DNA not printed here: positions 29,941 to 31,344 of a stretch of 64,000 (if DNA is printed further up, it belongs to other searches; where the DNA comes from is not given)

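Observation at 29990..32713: TPP riboswitch controlling an orphan TRAP-family solute-binding protein followed by thiM-thiE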

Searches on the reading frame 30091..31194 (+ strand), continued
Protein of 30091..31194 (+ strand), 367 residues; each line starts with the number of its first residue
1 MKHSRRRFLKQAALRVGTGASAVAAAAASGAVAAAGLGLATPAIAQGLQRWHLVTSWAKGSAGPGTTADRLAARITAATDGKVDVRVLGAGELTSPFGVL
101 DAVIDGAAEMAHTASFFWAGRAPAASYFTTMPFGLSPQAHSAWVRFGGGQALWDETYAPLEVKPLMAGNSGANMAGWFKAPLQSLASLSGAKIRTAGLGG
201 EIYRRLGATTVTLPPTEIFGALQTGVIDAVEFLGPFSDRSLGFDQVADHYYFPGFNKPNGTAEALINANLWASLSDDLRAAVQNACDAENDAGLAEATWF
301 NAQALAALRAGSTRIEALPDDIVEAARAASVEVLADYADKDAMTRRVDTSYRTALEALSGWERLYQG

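Call 55: predict_structure(alignment_id=A2)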
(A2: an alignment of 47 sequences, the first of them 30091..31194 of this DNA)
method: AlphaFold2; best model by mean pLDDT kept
length: 367 residues; sequences in the alignment: 47
mean_pLDDT: 88.5   pTM: 0.83
mean pLDDT of the five models: 88.5, 87.7, 87.2, 86.0, 86.0
residues with pLDDT >= 90: 261; 70-90: 58; 50-70: 32; < 50: 16
segments of 3 or more residues with pLDDT < 50: 1-3, 15-25
pLDDT, mean of each block of 10 residues (from residue 1): 53 48 48 55 75 93 90 98 96 93 97 90 93 92 96 97 91 82 97 94 97 92 98 90 96 84 95 98 97 91 94 95 97 96 98 95 83
secondary structure, 60 per line:
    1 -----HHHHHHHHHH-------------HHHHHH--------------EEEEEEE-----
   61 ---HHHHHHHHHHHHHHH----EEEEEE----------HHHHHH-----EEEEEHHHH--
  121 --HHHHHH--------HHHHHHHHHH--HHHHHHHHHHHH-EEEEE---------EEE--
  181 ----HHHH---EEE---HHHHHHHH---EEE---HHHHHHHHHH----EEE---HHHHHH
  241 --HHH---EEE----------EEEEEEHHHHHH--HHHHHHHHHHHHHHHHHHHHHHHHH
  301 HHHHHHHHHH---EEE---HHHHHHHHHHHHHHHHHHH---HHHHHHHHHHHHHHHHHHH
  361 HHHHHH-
elements in order: H6-15 H29-34 E49-55 H64-78 E83-88 H99-104 E110-114 H115-118 H123-128 H137-146 H149-160 E162-166 E176-178 H185-188 E192-194 H198-205 E209-211 H215-224 E229-231 H235-240 E249-251 E262-267 H268-273 H276-310 E314-316 H320-338 H342-366
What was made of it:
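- On TakP-like alpha-keto-acid / cation receptors: The model has long C-terminal helices at 320-338 and 342-366 (call 55), but only a monomer was predicted.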

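Call 57: fold_search(model_id=the predicted structure, library=pdb)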
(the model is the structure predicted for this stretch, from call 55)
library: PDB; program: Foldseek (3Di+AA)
matches with E <= 10: 906; with E <= 0.001: 409
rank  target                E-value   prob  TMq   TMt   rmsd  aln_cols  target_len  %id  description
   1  4yic_A                1.3e-33  1.00  0.83  0.89   1.6       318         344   32  CRYSTAL STRUCTURE OF A TRAP TRANSPORTER SOLUTE BINDING PROTEIN (IPR025997) FROM BORDETELLA BRONCHISEPTICA RB50 (BB0280 (released 2015-04-01)
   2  7ug8_B                2.8e-33  1.00  0.82  0.91   1.6       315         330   36  Crystal structure of a solute receptor from Synechococcus CC9311 in complex with alpha-ketovaleric and calcium (released 2023-04-19)
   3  4yzz_A                3.7e-33  1.00  0.84  0.91   1.6       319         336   32  Crystal structure of a TRAP transporter solute binding protein (IPR025997) from Bordetella bronchiseptica RB50 (BB0280 (released 2015-05-20)
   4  7ug8_A                4.4e-33  1.00  0.83  0.92   1.5       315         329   36  Crystal structure of a solute receptor from Synechococcus CC9311 in complex with alpha-ketovaleric and calcium (released 2023-04-19)
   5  4yic_B                2.2e-32  1.00  0.84  0.89   1.6       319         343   32  CRYSTAL STRUCTURE OF A TRAP TRANSPORTER SOLUTE BINDING PROTEIN (IPR025997) FROM BORDETELLA BRONCHISEPTICA RB50 (BB0280 (released 2015-04-01)
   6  5cm6_A                1.9e-30  1.00  0.83  0.91   1.6       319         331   31  CRYSTAL STRUCTURE OF A TRAP PERIPLASMIC SOLUTE BINDING PROTEIN FROM PSEUDOALTEROMONAS ATLANTICA T6c(Patl_2292, TARGET  (released 2015-07-29)
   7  5cm6_B                4.2e-30  1.00  0.83  0.92   1.6       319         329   31  CRYSTAL STRUCTURE OF A TRAP PERIPLASMIC SOLUTE BINDING PROTEIN FROM PSEUDOALTEROMONAS ATLANTICA T6c(Patl_2292, TARGET  (released 2015-07-29)
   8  2hzk_A                5.3e-30  1.00  0.82  0.90   1.9       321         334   29  Crystal structures of a sodium-alpha-keto acid binding subunit from a TRAP transporter in its open form (released 2007-04-03)
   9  2hzl_B                7.9e-30  1.00  0.83  0.90   1.4       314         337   29  Crystal structures of a sodium-alpha-keto acid binding subunit from a TRAP transporter in its closed forms (released 2007-04-03)
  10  2hzk_B                1.9e-29  1.00  0.82  0.90   1.9       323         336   29  Crystal structures of a sodium-alpha-keto acid binding subunit from a TRAP transporter in its open form (released 2007-04-03)
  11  2hzk_D                2.3e-29  1.00  0.83  0.90   1.8       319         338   29  Crystal structures of a sodium-alpha-keto acid binding subunit from a TRAP transporter in its open form (released 2007-04-03)
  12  2hzk_C                5.2e-29  1.00  0.82  0.90   1.9       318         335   29  Crystal structures of a sodium-alpha-keto acid binding subunit from a TRAP transporter in its open form (released 2007-04-03)
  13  4pet_A                9.7e-29  1.00  0.83  0.92   1.7       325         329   29  CRYSTAL STRUCTURE OF A TRAP PERIPLASMIC SOLUTE BINDING PROTEIN FROM COLWELLIA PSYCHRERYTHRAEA (CPS_0129, TARGET EFI-51 (released 2014-05-14)
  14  4pet_B                1.5e-28  1.00  0.83  0.93   1.7       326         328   29  CRYSTAL STRUCTURE OF A TRAP PERIPLASMIC SOLUTE BINDING PROTEIN FROM COLWELLIA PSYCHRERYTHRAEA (CPS_0129, TARGET EFI-51 (released 2014-05-14)
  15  2zzv_A                6.4e-28  1.00  0.78  0.87   2.2       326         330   26  Crystal Structure of a Periplasmic Substrate Binding Protein in Complex with Calcium and Lactate (released 2009-08-11)
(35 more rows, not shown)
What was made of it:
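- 30091..31194 (+): Orphan TRAP (DctP-family, TakP-like) periplasmic solute-binding protein, 367 aa. Tat signal peptide is about residues 1-45 (SRRRFLK, then AIA|QG). Key residues are R194, E231, N173, N256, K257, P64 and G260. AF2 model has pLDDT 88.5 (call 55), and Foldseek gives TM 0.82-0.92 to the same entries (call 57).
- On TRAP solute-binding protein, DctP family (PF03480): AF2 model plus Foldseek gives TM 0.82-0.92 to TRAP receptors (calls 55, 57).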

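Call 63: find_related_loci(query=A2, collection=metagenome_contigs, flank=8000)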
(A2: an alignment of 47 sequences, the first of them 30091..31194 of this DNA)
Query A2 (367 aa) in metagenome_contigs; peptide patterns used: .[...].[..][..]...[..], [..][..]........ (x = any residue, [..] = any of these).
600 stretches matched a pattern (row limit reached: there are more); 569 encode a relative of the query (tblastn E <= 1e-3); the best 80 are kept; 80 distinct loci.
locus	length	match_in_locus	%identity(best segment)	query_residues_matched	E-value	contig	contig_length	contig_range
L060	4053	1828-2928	100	1-367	0e+0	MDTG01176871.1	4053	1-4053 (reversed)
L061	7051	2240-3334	96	1-367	0e+0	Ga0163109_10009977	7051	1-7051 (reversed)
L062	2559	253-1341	92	1-367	0e+0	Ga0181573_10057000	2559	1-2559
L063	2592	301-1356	73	4-364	0e+0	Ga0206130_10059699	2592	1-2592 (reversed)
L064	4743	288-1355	73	4-362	1e-173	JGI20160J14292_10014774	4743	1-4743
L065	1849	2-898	75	66-364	1e-163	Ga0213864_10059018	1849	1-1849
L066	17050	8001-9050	71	4-362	1e-168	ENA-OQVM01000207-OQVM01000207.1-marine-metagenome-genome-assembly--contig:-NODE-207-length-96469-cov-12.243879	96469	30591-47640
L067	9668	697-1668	55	42-364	3e-112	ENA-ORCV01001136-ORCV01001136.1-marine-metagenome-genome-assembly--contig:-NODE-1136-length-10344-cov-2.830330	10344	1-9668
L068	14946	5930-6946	52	27-364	1e-111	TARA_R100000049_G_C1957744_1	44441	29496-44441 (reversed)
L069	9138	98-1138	50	4-364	1e-111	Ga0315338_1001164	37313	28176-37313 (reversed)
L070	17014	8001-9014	54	26-361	2e-111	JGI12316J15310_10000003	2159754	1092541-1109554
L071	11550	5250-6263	53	28-364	1e-110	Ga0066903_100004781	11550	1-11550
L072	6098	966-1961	53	34-364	4e-110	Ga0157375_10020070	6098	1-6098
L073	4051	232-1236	52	30-364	2e-111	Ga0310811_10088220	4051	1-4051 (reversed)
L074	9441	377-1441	49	10-361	1e-109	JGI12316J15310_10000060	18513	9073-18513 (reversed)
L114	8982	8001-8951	51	49-364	3e-106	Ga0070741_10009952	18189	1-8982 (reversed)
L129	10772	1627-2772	47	2-364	7e-106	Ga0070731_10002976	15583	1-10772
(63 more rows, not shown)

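Call 69: search_protein_families(library=pfam, proteins=[L129:711-1679:+, L129:636-1352:-, L129:1579-2808:+, L129:2805-4010:+, L129:4053-5030:-, L129:4943-5728:-, L129:5792-6589:+, L129:6598-7488:-, L129:153-665:+], max_evalue=0.001)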
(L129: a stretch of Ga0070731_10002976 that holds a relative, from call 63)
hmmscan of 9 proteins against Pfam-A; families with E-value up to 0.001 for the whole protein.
L129:711-1679:+ (322 aa): 2 families
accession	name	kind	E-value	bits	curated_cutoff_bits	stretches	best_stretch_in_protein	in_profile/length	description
PF03466.25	LysR_substrate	-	5.6e-27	94.9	28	1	92-296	4-207/209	LysR substrate binding domain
PF00126.33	HTH_1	-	2.9e-20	72.4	26.6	1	6-65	1-60/60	Bacterial regulatory helix-turn-helix protein, lysR family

L129:636-1352:- (238 aa): 0 families

L129:1579-2808:+ (409 aa): 1 family
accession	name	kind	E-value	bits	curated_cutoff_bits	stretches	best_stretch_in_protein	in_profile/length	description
PF03480.18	DctP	-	2.8e-38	132.3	23.4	1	100-368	14-279/286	Bacterial extracellular solute-binding protein, family 7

L129:2805-4010:+ (401 aa): 0 families

L129:4053-5030:- (325 aa): 1 family
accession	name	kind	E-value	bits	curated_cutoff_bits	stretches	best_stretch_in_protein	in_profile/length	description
PF01557.24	FAA_hydrolase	-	1.7e-68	230.9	23.9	1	116-321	2-214/214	Fumarylacetoacetate (FAA) hydrolase C-terminal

L129:4943-5728:- (261 aa): 2 families
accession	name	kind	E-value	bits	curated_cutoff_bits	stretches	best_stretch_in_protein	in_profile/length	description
PF13561.12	adh_short_C2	-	7.8e-37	127.5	27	1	16-255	3-234/236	Enoyl-(Acyl carrier protein) reductase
PF00106.31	adh_short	-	5.1e-33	114.6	26.6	1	12-194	3-188/195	short chain dehydrogenase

L129:5792-6589:+ (265 aa): 1 family
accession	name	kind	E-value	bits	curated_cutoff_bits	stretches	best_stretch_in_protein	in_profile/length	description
PF01925.25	TauE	-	3.4e-13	50.3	32.6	1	32-259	2-237/237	Sulfite exporter TauE/SafE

L129:6598-7488:- (296 aa): 1 family
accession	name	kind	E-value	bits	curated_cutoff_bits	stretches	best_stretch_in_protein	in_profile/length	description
PF01218.23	Coprogen_oxidas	-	1.9e-87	293.1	31.8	1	16-295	5-270/295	Coproporphyrinogen III oxidase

L129:153-665:+ (170 aa): 0 families
